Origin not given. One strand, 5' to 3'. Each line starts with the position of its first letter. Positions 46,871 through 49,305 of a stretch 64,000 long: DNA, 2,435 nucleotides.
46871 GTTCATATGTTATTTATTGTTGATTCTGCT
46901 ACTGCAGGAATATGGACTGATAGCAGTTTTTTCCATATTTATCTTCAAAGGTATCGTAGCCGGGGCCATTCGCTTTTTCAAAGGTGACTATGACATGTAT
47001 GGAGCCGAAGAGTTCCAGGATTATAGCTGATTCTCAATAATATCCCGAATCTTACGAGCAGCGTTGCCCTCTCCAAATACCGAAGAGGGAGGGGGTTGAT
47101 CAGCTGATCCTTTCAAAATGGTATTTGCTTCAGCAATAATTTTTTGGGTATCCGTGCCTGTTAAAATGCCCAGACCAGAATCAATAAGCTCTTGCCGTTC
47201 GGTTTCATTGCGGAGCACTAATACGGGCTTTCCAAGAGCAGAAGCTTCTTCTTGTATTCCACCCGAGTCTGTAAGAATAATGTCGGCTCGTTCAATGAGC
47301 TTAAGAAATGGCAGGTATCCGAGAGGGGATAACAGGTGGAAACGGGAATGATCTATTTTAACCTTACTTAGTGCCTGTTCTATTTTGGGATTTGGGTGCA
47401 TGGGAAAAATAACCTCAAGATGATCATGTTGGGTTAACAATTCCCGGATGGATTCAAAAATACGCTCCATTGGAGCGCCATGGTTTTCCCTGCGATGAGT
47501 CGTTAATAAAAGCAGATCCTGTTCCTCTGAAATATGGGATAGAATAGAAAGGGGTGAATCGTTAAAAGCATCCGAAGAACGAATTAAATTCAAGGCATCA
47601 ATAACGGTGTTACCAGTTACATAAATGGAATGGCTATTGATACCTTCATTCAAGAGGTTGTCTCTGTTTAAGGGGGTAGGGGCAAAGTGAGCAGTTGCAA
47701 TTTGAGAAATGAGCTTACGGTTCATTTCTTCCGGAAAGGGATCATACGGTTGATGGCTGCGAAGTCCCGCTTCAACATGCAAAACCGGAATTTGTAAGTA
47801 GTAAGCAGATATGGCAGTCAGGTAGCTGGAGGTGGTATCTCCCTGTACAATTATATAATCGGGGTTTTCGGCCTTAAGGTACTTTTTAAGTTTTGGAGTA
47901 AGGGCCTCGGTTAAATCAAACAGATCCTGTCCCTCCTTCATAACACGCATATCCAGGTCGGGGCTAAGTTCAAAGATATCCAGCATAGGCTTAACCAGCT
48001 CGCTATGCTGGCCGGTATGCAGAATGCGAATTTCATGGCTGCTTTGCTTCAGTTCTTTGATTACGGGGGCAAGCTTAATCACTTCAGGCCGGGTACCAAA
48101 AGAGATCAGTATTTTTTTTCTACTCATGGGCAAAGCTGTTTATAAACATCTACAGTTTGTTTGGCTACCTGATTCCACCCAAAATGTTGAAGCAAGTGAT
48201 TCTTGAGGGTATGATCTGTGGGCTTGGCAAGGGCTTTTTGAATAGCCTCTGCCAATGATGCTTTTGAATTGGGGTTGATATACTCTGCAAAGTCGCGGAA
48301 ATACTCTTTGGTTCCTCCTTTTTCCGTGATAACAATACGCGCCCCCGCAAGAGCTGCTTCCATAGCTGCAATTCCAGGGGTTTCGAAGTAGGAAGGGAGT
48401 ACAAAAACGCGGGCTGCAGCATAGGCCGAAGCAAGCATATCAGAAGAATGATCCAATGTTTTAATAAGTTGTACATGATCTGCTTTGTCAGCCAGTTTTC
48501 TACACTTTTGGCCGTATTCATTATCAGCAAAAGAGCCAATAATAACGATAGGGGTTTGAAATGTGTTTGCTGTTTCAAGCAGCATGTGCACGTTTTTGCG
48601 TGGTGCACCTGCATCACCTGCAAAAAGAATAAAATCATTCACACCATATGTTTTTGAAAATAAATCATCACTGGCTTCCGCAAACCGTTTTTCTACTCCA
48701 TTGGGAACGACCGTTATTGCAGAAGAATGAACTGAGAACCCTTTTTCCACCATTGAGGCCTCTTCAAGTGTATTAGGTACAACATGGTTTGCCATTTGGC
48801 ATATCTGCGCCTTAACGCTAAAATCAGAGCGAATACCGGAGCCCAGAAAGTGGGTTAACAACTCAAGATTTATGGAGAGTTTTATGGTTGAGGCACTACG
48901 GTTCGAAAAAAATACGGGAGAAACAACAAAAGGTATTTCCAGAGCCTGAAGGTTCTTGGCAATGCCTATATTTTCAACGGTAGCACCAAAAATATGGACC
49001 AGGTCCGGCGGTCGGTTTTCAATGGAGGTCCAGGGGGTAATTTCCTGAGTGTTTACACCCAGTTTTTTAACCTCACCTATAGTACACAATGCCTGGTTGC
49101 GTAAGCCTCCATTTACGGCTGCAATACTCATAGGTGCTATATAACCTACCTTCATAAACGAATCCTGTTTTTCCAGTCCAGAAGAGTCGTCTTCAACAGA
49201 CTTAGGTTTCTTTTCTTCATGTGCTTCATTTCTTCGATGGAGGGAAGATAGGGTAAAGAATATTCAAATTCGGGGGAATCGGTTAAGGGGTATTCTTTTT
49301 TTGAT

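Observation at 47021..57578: Nine-gene, translationally coupled operon fusing glycan synthesis and flipping with two PorV-like barrels and a T9SS cargo propeller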

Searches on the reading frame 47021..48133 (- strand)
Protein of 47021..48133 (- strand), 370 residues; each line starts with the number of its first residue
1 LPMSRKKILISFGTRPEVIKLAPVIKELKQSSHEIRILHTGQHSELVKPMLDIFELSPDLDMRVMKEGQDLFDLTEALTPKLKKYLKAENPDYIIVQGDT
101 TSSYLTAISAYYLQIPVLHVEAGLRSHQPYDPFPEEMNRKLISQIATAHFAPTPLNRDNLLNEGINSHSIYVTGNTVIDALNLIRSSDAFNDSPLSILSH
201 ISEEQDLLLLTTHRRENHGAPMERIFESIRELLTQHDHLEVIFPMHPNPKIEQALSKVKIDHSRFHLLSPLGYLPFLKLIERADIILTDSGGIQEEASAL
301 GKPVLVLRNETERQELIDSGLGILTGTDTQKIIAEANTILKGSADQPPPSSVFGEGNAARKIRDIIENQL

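Call 4: search_protein_families(library=pfam, proteins=[window:47021-48133:-], max_evalue=0.1)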
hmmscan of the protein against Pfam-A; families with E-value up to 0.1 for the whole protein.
window:47021-48133:- (370 aa): 6 families
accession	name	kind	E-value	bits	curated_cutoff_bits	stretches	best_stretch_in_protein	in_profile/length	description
PF02350.25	Epimerase_2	-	1.2e-102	343.8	30.6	1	26-367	1-347/347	UDP-N-acetylglucosamine 2-epimerase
PF13439.12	Glyco_transf_4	-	0.00053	20.5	28.5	1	77-177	59-166/170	Glycosyltransferase Family 4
PF02684.21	LpxB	-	0.0015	17.9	22.6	1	199-307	179-286/374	Lipid-A-disaccharide synthetase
PF06258.17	Mito_fiss_Elm1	-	0.027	14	27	0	222-313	165-258/304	Mitochondrial fission ELM1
PF13579.12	Glyco_trans_4_4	-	0.034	14.9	29.7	0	69-175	51-157/158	Glycosyl transferase 4-like domain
PF01075.23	Glyco_transf_9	-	0.05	13.3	22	0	226-312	126-213/247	Glycosyltransferase family 9 (heptosyltransferase)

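Call 5: search_protein_families(library=ncbifam, proteins=[window:47021-48133:-], max_evalue=0.1)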
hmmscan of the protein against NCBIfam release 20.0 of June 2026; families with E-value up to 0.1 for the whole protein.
window:47021-48133:- (370 aa): 5 families
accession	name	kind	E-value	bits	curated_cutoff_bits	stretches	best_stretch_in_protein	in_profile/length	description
TIGR00236.1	wecB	equivalog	2.7e-119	398.6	210.15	1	7-368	2-364/366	non-hydrolyzing UDP-N-acetylglucosamine 2-epimerase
TIGR03568.1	NeuC_NnaA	equivalog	6.1e-26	91.1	235.9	1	6-366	1-365/365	UDP-N-acetylglucosamine 2-epimerase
NF010135.0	PRK13609.1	equivalog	0.0012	17.9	500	1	148-308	150-300/388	diglucosyl diacylglycerol synthase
TIGR03492.1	TIGR03492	hypoth_equivalog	0.0031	16.3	219.2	1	102-307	117-321/396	lipid-A-disaccharide synthase-related protein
TIGR02193.1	heptsyl_trn_I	equivalog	0.025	13.8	185.3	1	198-316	174-289/320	lipopolysaccharide heptosyltransferase I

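Call 96: search_solved_structures(query=window:47021-48127:-, max_evalue=1e-20)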
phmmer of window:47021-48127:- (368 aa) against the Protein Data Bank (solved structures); distinct sequences matched with E-value up to 1e-20: 24.
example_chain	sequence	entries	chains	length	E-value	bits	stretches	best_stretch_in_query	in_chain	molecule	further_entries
3dzc_A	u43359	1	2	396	7.9e-90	305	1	3-364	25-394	UDP-N-acetylglucosamine 2-epimerase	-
1o6c_A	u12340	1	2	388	2.1e-88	300.3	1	2-361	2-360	UDP-N-acetylglucosamine 2-epimerase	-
4fkz_A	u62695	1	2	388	2.1e-88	300.3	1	2-361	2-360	UDP-N-acetylglucosamine 2-epimerase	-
3ot5_A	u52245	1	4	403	4.5e-87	295.9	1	1-365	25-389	UDP-N-acetylglucosamine 2-epimerase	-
5enz_A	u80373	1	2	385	4.5e-86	292.6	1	4-362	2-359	UDP-GlcNAc 2-epimerase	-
8ahe_A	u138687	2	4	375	4.6e-86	292.6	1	3-363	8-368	UDP-N-acetylglucosamine 2-epimerase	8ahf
3beo_A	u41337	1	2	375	4.6e-86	292.6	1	3-363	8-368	UDP-N-acetylglucosamine 2-epimerase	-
1f6d_A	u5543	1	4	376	2.3e-85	290.3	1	5-366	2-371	UDP-N-ACETYLGLUCOSAMINE 2-EPIMERASE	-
1vgv_A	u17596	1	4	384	2.5e-85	290.2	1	5-366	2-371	UDP-N-acetylglucosamine 2-epimerase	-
5dld_A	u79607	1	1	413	3.9e-81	276.4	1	3-360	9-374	UDP-N-Acetylglucosamine 2-epimerase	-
6vlb_A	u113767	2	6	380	5.9e-81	275.8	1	5-360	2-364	UDP-N-acetylglucosamine 2-epimerase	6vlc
7vza_A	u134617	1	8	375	3.2e-79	270.1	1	6-362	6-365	Putative UDP-N-acetylglucosamine 2-epimerase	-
7vz6_A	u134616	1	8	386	3.5e-79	270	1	6-362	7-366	Putative UDP-N-acetylglucosamine 2-epimerase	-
7vyy_A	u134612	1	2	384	3.6e-79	269.9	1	6-362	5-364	Putative UDP-N-acetylglucosamine 2-epimerase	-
9cm8_A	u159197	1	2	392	5.2e-77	262.8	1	1-362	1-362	UDP-N-acetylglucosamine 2-epimerase (non-hydrolyzing)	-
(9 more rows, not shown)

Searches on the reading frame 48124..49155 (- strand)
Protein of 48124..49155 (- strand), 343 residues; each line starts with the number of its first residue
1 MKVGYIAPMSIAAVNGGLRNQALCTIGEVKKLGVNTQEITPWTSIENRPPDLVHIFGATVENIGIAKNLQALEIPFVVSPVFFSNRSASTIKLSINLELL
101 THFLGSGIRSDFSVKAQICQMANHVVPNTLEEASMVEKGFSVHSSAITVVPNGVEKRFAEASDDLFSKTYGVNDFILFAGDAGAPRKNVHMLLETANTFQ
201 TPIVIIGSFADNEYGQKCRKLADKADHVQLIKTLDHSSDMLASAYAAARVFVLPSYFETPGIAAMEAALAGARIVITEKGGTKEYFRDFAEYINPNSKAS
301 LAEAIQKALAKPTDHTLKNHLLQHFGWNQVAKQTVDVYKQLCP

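Call 4: search_protein_families(library=pfam, proteins=[window:48124-49155:-], max_evalue=0.1)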
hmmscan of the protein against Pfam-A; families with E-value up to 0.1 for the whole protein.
window:48124-49155:- (343 aa): 7 families
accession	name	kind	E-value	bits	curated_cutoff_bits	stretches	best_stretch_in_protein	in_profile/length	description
PF00534.26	Glycos_transf_1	-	1.2e-16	61.2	26.4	1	175-312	17-159/172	Glycosyl transferases group 1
PF13692.12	Glyco_trans_1_4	-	1.1e-15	58.5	27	1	176-310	4-141/142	Glycosyl transferases group 1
PF20706.3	GT4-conflict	-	4.3e-06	26.4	26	1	201-332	233-383/385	Family 4 Glycosyltransferase in conflict systems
PF13524.12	Glyco_trans_1_2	-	0.00027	21.3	25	1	191-314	4-117/144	Glycosyl transferase-like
PF13439.12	Glyco_transf_4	-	0.00071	20.1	28.5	1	46-155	69-167/170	Glycosyltransferase Family 4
PF13579.12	Glyco_trans_4_4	-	0.0015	19.3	29.7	1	46-153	68-158/158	Glycosyl transferase 4-like domain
PF00982.27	Glyco_transf_20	-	0.079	12.1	32.5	1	271-336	399-461/473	Glycosyltransferase family 20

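Call 5: search_protein_families(library=ncbifam, proteins=[window:48124-49155:-], max_evalue=0.1)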
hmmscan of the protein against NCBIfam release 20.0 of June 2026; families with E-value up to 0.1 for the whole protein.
window:48124-49155:- (343 aa): 35 families (the best 25 are shown)
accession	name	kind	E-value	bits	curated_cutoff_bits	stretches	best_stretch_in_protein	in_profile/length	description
NF038295.1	EPS_HpsP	equivalog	2.2e-15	56.5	550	1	129-341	161-387/388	hormogonium polysaccharide biosynthesis glycosyltransferase HpsP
TIGR04047.1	MSMEG_0565_glyc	hypoth_equivalog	3.9e-14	52.5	259.85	1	136-339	153-372/373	MSMEG_0565 family glycosyltransferase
TIGR02149.1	glgA_Coryne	subfamily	1.3e-13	50.9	302.4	1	136-342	160-391/391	glycogen synthase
TIGR03449.1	mycothiol_MshA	equivalog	2e-12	46.8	462.5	1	116-341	159-403/406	D-inositol-3-phosphate glycosyltransferase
NF012028.0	PRK15484.1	subfamily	1.2e-11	44.3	618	1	142-336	158-373/380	lipopolysaccharide N-acetylglucosaminyltransferase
TIGR02095.1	glgA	subfamily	1.8e-10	40.1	328.45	1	187-341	307-477/477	glycogen/starch synthase, ADP-glucose type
NF041010.1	glycosy_Agl16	equivalog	3.8e-10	39.2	575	1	128-341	141-351/352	glycosylation protein Agl16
NF053787.1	GlcN_PG_synth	equivalog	8.3e-10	38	480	1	162-342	183-360/361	N-acetylglucosaminyl phosphatidylglycerol synthase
NF041876.1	EPS_EpsE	equivalog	1.1e-09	38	400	1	225-314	275-364/389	exopolysaccharide biosynthesis GT4 family glycosyltransferase EpsE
NF053513.1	Gtran_IagA_BgsA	equivalog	3.2e-09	36.3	460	1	121-341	105-331/333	LTA glycolipid anchor biosynthesis glycosyltransferase, IagA/BgsA family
TIGR04157.1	glyco_rSAM_CFB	subfamily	1.2e-08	34.4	400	1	103-294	151-347/406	TIGR04157 family glycosyltransferase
NF038255.1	exopoly_VpsD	equivalog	8.1e-08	31.5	300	1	145-341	177-379/381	VpsD family glycosyltransferase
NF001898.0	PRK00654.1-1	equivalog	1.2e-07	30.7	603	1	200-338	323-472/477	glycogen synthase GlgA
NF047684.1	TeichurnBiosyTuaC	equivalog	4.8e-07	29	550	1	216-341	257-389/391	teichuronic acid biosynthesis protein TuaC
NF049987.1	DaglGlyslTfaseDgs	equivalog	1.5e-06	27.4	500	1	145-338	124-324/332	processive diacylglycerol alpha-glucosyltransferase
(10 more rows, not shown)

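Call 78: search_solved_structures(query=window:48124-49155:-, max_evalue=0.00001)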
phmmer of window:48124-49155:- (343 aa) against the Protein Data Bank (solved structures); distinct sequences matched with E-value up to 0.00001: 11.
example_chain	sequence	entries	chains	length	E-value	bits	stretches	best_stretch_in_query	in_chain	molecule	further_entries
6kih_A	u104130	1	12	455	5.1e-09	39.2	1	223-341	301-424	Tll1590 protein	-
9m88_C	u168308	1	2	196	1.2e-06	31.4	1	192-310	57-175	Glycogen synthase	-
2bfw_A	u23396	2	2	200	1.3e-06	31.3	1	192-310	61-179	GLGA GLYCOGEN SYNTHASE | PGS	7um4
3fro_A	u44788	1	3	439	2.2e-06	30.5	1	192-336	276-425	GlgA glycogen synthase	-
2bis_A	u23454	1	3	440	2.2e-06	30.5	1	192-336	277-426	GLGA GLYCOGEN SYNTHASE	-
3l01_A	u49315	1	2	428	2.6e-06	30.3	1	192-314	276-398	GlgA glycogen synthase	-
6kqi_A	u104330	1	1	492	8.5e-06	28.6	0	192-311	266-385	Cannabinoid receptor 1,GlgA glycogen synthase,Cannabinoid receptor 1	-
6kp6_A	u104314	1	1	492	8.7e-06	28.6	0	192-310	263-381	Muscarinic acetylcholine receptor M4,GlgA glycogen synthase,Muscarinic acetylcholine recep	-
8iyx_C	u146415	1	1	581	8.9e-06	28.6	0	192-310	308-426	Probable G-protein coupled receptor 34,Probable G-protein coupled receptor 34,YL-365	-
7w41_A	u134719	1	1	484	9.4e-06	28.5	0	192-310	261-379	Gastrin-releasing peptide receptor,GlgA glycogen synthase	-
9b9y_R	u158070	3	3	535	1e-05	28.4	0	192-310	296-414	Cannabinoid receptor 1,Glycogen synthase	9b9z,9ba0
